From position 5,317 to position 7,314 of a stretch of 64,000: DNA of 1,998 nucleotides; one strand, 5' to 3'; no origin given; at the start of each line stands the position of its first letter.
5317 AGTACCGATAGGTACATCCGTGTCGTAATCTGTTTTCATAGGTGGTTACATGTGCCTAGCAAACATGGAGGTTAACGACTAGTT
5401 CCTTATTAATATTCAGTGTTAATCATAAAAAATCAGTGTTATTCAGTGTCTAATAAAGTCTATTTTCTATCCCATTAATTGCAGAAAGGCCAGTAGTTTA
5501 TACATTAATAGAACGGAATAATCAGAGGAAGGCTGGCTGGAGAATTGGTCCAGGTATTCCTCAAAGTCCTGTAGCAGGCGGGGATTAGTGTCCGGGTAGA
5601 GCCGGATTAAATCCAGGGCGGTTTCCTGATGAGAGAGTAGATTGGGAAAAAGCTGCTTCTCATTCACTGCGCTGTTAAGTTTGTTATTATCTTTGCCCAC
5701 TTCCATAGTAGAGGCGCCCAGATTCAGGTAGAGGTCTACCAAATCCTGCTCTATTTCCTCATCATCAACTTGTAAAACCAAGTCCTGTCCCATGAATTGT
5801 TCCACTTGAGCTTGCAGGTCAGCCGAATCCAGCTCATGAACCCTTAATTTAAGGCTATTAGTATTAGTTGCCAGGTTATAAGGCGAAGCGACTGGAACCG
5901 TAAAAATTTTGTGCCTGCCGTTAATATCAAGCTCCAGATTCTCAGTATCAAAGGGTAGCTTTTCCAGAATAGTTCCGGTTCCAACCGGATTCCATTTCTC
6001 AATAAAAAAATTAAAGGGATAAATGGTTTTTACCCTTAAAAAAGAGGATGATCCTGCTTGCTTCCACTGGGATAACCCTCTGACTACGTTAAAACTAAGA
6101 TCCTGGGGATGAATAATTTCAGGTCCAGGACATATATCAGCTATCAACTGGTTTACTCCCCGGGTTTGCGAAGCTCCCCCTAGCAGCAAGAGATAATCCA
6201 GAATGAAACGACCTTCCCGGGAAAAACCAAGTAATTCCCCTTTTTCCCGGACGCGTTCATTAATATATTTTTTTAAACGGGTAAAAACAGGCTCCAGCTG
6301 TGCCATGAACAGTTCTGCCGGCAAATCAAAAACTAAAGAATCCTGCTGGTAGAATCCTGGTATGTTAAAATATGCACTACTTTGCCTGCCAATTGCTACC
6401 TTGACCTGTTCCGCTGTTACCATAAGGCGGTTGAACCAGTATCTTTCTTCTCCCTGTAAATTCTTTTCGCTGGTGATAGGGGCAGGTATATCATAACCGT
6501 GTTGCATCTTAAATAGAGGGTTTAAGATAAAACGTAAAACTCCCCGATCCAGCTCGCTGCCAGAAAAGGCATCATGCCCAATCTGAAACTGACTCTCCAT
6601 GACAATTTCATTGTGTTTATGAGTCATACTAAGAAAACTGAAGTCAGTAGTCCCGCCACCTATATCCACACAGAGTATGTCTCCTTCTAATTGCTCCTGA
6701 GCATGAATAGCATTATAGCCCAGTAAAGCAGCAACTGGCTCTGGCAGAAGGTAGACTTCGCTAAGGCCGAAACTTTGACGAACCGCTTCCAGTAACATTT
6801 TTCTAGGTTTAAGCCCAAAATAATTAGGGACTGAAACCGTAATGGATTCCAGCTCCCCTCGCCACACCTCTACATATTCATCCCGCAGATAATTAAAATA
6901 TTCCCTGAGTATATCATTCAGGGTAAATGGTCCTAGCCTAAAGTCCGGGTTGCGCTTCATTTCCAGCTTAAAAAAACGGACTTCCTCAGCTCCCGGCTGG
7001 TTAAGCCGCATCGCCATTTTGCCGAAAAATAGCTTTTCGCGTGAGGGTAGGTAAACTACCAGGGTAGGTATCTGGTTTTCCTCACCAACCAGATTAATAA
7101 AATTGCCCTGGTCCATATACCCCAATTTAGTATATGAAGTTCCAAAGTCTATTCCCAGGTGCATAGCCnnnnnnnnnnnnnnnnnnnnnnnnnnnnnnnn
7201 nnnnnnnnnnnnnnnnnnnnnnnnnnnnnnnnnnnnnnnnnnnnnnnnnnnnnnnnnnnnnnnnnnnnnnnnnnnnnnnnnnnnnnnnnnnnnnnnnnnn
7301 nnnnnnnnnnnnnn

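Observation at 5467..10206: Translationally coupled operon: two large unrecognisable helical proteins plus an Hsp70-like ATPase with a non-DnaK tail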

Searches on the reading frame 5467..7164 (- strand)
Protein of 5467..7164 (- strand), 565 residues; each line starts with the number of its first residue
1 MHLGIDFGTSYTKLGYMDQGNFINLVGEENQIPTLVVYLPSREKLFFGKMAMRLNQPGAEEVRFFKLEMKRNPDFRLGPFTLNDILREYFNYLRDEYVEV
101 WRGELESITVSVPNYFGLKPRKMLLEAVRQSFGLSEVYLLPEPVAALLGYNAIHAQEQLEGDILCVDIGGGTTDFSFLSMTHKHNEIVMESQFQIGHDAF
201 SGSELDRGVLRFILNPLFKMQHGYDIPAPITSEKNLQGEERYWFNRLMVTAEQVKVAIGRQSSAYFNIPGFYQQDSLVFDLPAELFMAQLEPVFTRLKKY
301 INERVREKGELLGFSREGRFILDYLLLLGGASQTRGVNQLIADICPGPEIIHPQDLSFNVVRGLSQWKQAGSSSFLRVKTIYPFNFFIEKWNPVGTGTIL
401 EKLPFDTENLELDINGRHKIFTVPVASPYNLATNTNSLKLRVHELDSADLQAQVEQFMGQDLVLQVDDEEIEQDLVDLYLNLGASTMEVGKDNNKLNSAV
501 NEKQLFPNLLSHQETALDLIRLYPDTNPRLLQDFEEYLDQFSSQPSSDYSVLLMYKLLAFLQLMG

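Call 3: search_protein_families(library=pfam, proteins=[window:5467-7164:-], max_evalue=0.1)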
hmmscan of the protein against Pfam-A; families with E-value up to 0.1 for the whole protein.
window:5467-7164:- (565 aa): 6 families
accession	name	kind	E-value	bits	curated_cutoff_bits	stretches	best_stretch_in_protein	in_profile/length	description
PF00012.26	HSP70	-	3.3e-12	45.9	20.6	1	89-306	117-314/599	Hsp70 protein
PF06723.19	MreB_Mbl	-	3.5e-06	26.5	27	1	107-200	95-180/327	MreB/Mbl protein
PF13941.12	MutL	-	0.00062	19.1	27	1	139-190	221-274/450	MutL protein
PF02782.22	FGGY_C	-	0.024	14.9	27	1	280-348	119-176/198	FGGY family of carbohydrate kinases, C-terminal domain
PF02541.22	Ppx-GppA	-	0.05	13.5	27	1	124-178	76-129/285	Ppx/GppA phosphatase family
PF01968.24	Hydantoinase_A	-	0.055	13.1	22.9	1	142-183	61-102/291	Hydantoinase/oxoprolinase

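Call 4: search_protein_families(library=ncbifam, proteins=[window:5467-7164:-], max_evalue=0.1)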
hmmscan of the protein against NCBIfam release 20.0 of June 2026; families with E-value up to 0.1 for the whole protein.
window:5467-7164:- (565 aa): 15 families
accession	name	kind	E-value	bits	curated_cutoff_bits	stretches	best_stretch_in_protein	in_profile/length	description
NF008673.0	PRK11678.1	equivalog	1e-14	54.3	331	1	124-206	175-256/450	molecular chaperone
TIGR02350.1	prok_dnaK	equivalog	2.7e-13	49.2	822.55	1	104-345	129-348/596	molecular chaperone DnaK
NF001413.0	PRK00290.1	equivalog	4.1e-12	45.2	648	1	104-344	132-348/625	molecular chaperone DnaK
TIGR01991.1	HscA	equivalog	7.2e-11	41.3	708.55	1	88-308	113-307/600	Fe-S protein assembly chaperone HscA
NF009947.0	PRK13411.1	equivalog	3e-10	38.8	1002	1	106-347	134-353/662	molecular chaperone DnaK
NF003520.0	PRK05183.1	subfamily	4.8e-10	38.5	620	1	90-216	135-253/621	Fe-S protein assembly chaperone HscA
NF009946.0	PRK13410.1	equivalog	3.8e-09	35.3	1019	1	95-345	125-352/669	molecular chaperone DnaK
NF010539.0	PRK13927.1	subfamily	2.5e-07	29.9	293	1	84-201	81-187/339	rod shape-determining protein MreB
TIGR00904.1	mreB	subfamily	1.1e-06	28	365.75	1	108-201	101-186/334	MreB/Mrl family cell shape determining protein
NF002399.0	PRK01433.1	equivalog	2.7e-06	26.3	743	1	83-215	119-243/595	Fe-S protein assembly chaperone HscA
NF053558.1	BeeR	equivalog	6e-06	25.5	530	1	2-179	2-177/349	BeeR family actin-like protein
NF010540.1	PRK13929.1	exception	8.3e-05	21.8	515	1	108-198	101-183/334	rod-share determining protein MreBH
NF040745.1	accessory_GlmL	equivalog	0.00016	20.6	475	1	137-187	220-274/459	methylaspartate mutase accessory protein GlmL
TIGR01319.1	glmL_fam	subfamily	0.065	12.1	204.05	0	138-179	221-262/456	GlmL family protein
TIGR03706.1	exo_poly_only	exception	0.086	12.1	307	0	122-178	88-142/300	exopolyphosphatase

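Call 5: search_protein_families(library=padloc, proteins=[window:5467-7164:-], max_evalue=0.1)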
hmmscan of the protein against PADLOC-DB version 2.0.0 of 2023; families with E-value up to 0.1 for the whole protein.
window:5467-7164:- (565 aa): 1 family
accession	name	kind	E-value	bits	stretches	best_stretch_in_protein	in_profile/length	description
PDLC04731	PDC-M61B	-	0.00064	16.5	1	141-188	330-375/588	-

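Call 6: find_homologous_proteins(query=window:5467-7164:-)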
Query window:5467-7164:- (565 aa): 387 proteins with E <= 0.001 among 8000 candidates; the best 120 are listed.
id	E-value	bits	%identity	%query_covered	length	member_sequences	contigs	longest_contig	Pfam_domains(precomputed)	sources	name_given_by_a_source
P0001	0.0e+0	1279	100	100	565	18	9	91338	PF00012.27,PF06723.20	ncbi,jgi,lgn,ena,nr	ncbi:MAG: Hsp70 family protein [Syntrophomonadaceae bacterium]|jgi:molecular chaperone DnaK|nr:Hsp70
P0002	0.0e+0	1087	84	100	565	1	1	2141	PF00012.27,PF06723.20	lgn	-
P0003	0.0e+0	1083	84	100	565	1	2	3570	PF00012.27,PF06723.20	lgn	-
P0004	0.0e+0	1076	83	100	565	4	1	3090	PF00012.27,PF06723.20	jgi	jgi:molecular chaperone DnaK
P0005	0.0e+0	1062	82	100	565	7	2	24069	PF00012.27,PF06723.20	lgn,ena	-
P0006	0.0e+0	1059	82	100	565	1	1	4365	PF00012.27,PF06723.20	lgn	-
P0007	0.0e+0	1040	80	100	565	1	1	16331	PF00012.27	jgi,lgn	jgi:molecular chaperone DnaK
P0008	0.0e+0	1033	80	100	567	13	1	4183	PF00012.27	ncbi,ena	-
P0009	0.0e+0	1028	80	100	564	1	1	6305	PF00012.27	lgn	-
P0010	0.0e+0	1027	80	100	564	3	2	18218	PF00012.27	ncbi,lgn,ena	-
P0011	0.0e+0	1023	79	100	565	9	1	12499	PF00012.27,PF06723.20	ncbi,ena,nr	ncbi:MAG TPA: Hsp70 family protein [Gelria sp.]|nr:Hsp70 family protein [Gelria sp.]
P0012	0.0e+0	1020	79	100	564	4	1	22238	PF00012.27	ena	-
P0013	0.0e+0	1010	79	100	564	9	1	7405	PF00012.27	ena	-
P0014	7.5e-254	862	66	98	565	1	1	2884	PF00012.27,PF06723.20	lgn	-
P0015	1.3e-253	861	66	100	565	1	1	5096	PF00012.27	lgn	-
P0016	4.2e-250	849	67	100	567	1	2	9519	PF00012.27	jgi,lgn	jgi:molecular chaperone DnaK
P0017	8.3e-242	822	65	100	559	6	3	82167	PF00012.27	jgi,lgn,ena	jgi:molecular chaperone DnaK (HSP70)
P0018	4.8e-241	819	64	100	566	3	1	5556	PF00012.27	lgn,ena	-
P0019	2.1e-240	817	82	78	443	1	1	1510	PF00012.27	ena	-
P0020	1.6e-235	801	64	100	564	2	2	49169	PF00012.27,PF06723.20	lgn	-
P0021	6.8e-228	776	63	96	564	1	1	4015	PF00012.27,PF06723.20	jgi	jgi:molecular chaperone DnaK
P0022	4.9e-226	770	60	100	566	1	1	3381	PF00012.27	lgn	-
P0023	1.9e-217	741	58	100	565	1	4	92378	PF00012.27,PF06723.20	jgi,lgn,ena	-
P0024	2.4e-172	593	48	98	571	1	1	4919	PF00012.27,PF06723.20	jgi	-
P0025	4.9e-169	582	49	100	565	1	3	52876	PF00012.27,PF06723.20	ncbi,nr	ncbi:MAG: Hsp70 family protein [Syntrophomonadaceae bacterium]|nr:Hsp70 family protein [Syntrophomon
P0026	1.4e-161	557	45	100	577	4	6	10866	PF00012.27,PF06723.20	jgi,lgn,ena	jgi:molecular chaperone DnaK (HSP70)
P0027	5.3e-161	555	48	100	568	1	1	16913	PF00012.27,PF06723.20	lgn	-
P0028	7.5e-161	555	47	100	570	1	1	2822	PF00012.27,PF06723.20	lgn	-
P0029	1.2e-160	554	45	100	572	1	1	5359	PF00012.27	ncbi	ncbi:MAG: Hsp70 family protein [Syntrophomonas sp.]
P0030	6.9e-160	551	47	100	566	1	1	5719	PF00012.27,PF06723.20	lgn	-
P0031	5.5e-159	548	46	100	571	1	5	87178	PF00012.27,PF06723.20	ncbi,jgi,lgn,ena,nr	ncbi:MAG: Hsp70 family protein [Syntrophomonadaceae bacterium]|nr:Hsp70 family protein [Syntrophomon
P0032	3.1e-158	546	47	100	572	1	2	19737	PF00012.27,PF06723.20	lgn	-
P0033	8.4e-157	541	46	96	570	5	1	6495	PF00012.27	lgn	-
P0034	7.1e-154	532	46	100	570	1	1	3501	PF00012.27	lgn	-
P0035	1.4e-153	531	45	100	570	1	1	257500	PF00012.27,PF06723.20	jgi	-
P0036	2.6e-152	526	46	100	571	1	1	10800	PF00012.27,PF06723.20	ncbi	ncbi:MAG: Hsp70 family protein [Deltaproteobacteria bacterium]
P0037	5.2e-151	522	45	100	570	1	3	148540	PF00012.27,PF06723.20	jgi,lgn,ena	-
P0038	1.2e-150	521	44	97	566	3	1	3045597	PF00012.27,PF06723.20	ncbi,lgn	-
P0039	1.7e-150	520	45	96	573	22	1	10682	PF00012.27,PF06723.20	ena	-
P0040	3.4e-150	519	45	100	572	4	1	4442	PF00012.27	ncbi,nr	ncbi:MAG: Hsp70 family protein [Syntrophomonadaceae bacterium]|nr:Hsp70 family protein [Syntrophomon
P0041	4.5e-149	516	45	100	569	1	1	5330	PF00012.27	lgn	-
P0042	6.8e-149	515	45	100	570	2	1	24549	PF00012.27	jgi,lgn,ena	-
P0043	2.1e-148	514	44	100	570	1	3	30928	PF00012.27,PF06723.20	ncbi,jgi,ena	jgi:actin-like ATPase involved in cell morphogenesis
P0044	2.6e-147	510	44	100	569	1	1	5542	PF00012.27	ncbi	-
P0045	2.9e-147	510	44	100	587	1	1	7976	PF00012.27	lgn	-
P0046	1.1e-146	508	44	100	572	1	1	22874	PF00012.27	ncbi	ncbi:MAG: Hsp70 family protein [Syntrophomonas sp.]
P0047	1.7e-146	507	44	96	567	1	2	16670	PF00012.27,PF06723.20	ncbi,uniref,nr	ncbi:MAG: Hsp70 family protein [Syntrophomonas sp.]|uniref:Hsp70 family protein n=1 Tax=Syntrophomon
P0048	7.8e-146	505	44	100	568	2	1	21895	PF00012.27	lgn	-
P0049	8.3e-146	505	44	97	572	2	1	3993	PF00012.27,PF06723.20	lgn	-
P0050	6.6e-143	495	43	100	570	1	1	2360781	PF00012.27,PF06723.20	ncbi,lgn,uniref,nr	ncbi:DnaK-like protein [Candidatus Syntrophocurvum alkaliphilum]|uniref:DnaK-like protein n=1 Tax=Ca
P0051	3.6e-136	473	44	87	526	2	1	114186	PF00012.27,PF06723.20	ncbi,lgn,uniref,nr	ncbi:Hsp70 family protein [Syntrophomonas palmitatica]|uniref:Hsp70 family protein n=1 Tax=Syntropho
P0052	2.0e-135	471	40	100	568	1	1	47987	PF00012.27,PF06723.20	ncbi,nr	ncbi:MAG TPA: Hsp70 family protein [Syntrophomonadaceae bacterium]|nr:Hsp70 family protein [Syntroph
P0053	3.5e-135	470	42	100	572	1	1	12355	PF00012.27,PF06723.20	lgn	-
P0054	1.1e-134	468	40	99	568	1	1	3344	PF00012.27,PF06723.20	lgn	-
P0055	1.7e-133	464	41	100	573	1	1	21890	PF00012.27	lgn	-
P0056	3.0e-133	463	43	93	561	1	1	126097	PF00012.27,PF06723.20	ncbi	-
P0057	4.1e-133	463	42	95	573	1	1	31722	PF00012.27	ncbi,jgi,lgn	ncbi:MAG: Hsp70 family protein [Syntrophomonadaceae bacterium]|jgi:molecular chaperone DnaK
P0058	7.5e-129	449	42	95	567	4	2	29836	PF00012.27,PF06723.20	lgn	-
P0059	9.6e-129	449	41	100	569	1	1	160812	PF00012.27,PF06723.20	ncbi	-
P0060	2.2e-128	447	40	100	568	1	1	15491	PF00012.27,PF06723.20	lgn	-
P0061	6.2e-127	443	39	100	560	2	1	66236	PF00012.27,PF06723.20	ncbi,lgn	ncbi:MAG: Hsp70 family protein [Syntrophomonadaceae bacterium]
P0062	1.1e-126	442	40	99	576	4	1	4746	PF00012.27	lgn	-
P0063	5.0e-126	440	41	100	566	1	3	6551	PF00012.27,PF06723.20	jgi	-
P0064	1.7e-125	438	38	100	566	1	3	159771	PF00012.27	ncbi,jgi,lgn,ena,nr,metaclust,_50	ncbi:MAG: Hsp70 family protein [Syntrophomonadaceae bacterium]|jgi:hypothetical protein|nr:Hsp70 fam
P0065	2.4e-124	434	40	100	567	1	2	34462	PF00012.27,PF06723.20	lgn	-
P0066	2.4e-123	431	40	100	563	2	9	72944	PF00012.27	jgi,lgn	jgi:molecular chaperone DnaK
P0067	9.6e-122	426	40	96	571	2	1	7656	PF00012.27,PF06723.20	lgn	-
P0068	3.5e-121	424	39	100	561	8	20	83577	PF00012.27,PF06723.20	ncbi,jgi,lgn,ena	-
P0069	3.8e-119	417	39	100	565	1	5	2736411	PF00012.27,PF06723.20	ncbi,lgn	ncbi:Hsp70 family protein [Syntrophomonas erecta]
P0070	9.4e-119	416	37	100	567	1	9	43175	PF00012.27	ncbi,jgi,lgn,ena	-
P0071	6.2e-116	406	38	100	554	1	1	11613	PF00012.27,PF06723.20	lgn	-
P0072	1.5e-115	405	38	100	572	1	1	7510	PF00012.27,PF06723.20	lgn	-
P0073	1.8e-113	398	37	99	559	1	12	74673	PF00012.27,PF06723.20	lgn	-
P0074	3.7e-113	397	37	99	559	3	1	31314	PF00012.27,PF06723.20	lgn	-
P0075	1.1e-112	396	38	99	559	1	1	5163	PF00012.27,PF06723.20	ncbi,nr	ncbi:MAG: Hsp70 family protein [Syntrophomonadaceae bacterium]|nr:Hsp70 family protein [Syntrophomon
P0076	1.4e-111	392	38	99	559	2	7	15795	PF00012.27,PF06723.20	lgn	-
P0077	2.1e-110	388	41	84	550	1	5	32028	PF00012.27,PF06723.20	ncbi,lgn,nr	ncbi:MAG: Hsp70 family protein [Syntrophomonadaceae bacterium]|nr:Hsp70 family protein [Syntrophomon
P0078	3.0e-108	381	40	86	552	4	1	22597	PF00012.27,PF06723.20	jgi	-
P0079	5.2e-107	377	40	86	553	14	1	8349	PF00012.27,PF06723.20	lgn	-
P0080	9.6e-106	373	40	86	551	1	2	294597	PF00012.27,PF06723.20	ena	-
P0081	2.8e-104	368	37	100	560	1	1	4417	PF00012.27,PF06723.20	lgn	-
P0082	4.1e-101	357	36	100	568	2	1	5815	PF00012.27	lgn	-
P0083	3.4e-93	331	35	100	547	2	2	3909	PF00012.27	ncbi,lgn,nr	ncbi:MAG TPA: Hsp70 family protein [Syntrophomonadaceae bacterium]|nr:Hsp70 family protein [Syntroph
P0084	3.5e-91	325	35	100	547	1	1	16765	PF00012.27,PF06723.20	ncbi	-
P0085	1.8e-88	316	34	100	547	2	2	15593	PF00012.27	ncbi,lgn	-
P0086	1.4e-87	313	39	73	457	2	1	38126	PF00012.27,PF06723.20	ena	-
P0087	1.9e-86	309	37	87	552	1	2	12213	PF00012.27,PF06723.20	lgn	-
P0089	2.2e-9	55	24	78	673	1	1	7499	PF00012.27,PF06723.20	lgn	-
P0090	3.8e-9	54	32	33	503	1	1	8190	PF00012.27,PF06723.20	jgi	jgi:molecular chaperone DnaK (HSP70)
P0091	8.2e-8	49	25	69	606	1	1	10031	PF00012.27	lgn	-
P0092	1.6e-7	48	34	27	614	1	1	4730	PF00012.27,PF06723.20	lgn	-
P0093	1.7e-7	48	29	33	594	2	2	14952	PF00012.27,PF06723.20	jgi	jgi:molecular chaperone DnaK (HSP70)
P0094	1.9e-7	48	37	21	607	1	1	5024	PF00012.27,PF06723.20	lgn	-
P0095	2.6e-7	48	36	25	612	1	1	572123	PF00012.27,PF06723.20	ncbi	-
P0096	3.7e-7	47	32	24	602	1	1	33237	PF00012.27,PF06723.20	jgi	jgi:molecular chaperone DnaK (HSP70)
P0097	4.1e-7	47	37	21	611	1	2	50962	PF00012.27,PF06723.20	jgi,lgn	jgi:molecular chaperone DnaK (HSP70)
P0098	6.7e-7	46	34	22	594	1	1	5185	PF00012.27,PF06723.20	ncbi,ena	-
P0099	1.2e-6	46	35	21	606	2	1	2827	PF00012.27,PF06723.20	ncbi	-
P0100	1.3e-6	45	32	22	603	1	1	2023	PF00012.27,PF06723.20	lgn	-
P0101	1.9e-6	45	35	21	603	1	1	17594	PF00012.27,PF06723.20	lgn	-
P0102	1.9e-6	45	31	27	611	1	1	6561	PF00012.27,PF06723.20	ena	-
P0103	1.9e-6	45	31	29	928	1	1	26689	PF12531.14,PF00012.27,PF06723.20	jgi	jgi:molecular chaperone DnaK (HSP70)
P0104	1.9e-6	45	34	21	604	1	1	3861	PF00012.27,PF06723.20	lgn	-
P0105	2.1e-6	45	32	26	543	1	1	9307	PF00012.27,PF06723.20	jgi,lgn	-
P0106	2.1e-6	45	30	33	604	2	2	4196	PF00012.27,PF06723.20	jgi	jgi:hypothetical protein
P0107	2.3e-6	45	37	19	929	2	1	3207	PF12531.14,PF00012.27,PF06723.20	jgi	-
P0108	2.6e-6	44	29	27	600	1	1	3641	PF00012.27,PF06723.20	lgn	-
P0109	2.8e-6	44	34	22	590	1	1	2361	PF00012.27,PF06723.20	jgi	jgi:molecular chaperone DnaK (HSP70)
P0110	2.9e-6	44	30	27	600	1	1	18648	PF00012.27,PF06723.20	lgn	-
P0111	4.6e-6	44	29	27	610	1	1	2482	PF00012.27,PF06723.20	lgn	-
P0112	5.6e-6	43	26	39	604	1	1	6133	PF00012.27,PF06723.20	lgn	-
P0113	5.6e-6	43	26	50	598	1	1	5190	PF00012.27,PF06723.20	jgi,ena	-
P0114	6.5e-6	43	33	23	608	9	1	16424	PF00012.27,PF06723.20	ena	-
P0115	6.5e-6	43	24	50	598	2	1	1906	PF00012.27,PF06723.20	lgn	-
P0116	6.5e-6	43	26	40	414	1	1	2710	PF00012.27,PF06723.20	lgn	-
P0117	7.4e-6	43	27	37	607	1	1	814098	PF00012.27,PF06723.20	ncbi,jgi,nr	ncbi:MAG TPA: Hsp70 family protein [Bryobacteraceae bacterium]|jgi:hypothetical protein|nr:Hsp70 fam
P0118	7.8e-6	43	30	24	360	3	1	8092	PF00012.27,PF06723.20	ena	-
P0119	8.2e-6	43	36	19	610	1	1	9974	PF00012.27,PF06723.20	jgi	-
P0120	8.6e-6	43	38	19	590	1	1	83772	PF00012.27,PF06723.20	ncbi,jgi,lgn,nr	ncbi:MAG TPA: Hsp70 family protein [Bryobacteraceae bacterium]|jgi:molecular chaperone DnaK (HSP70)|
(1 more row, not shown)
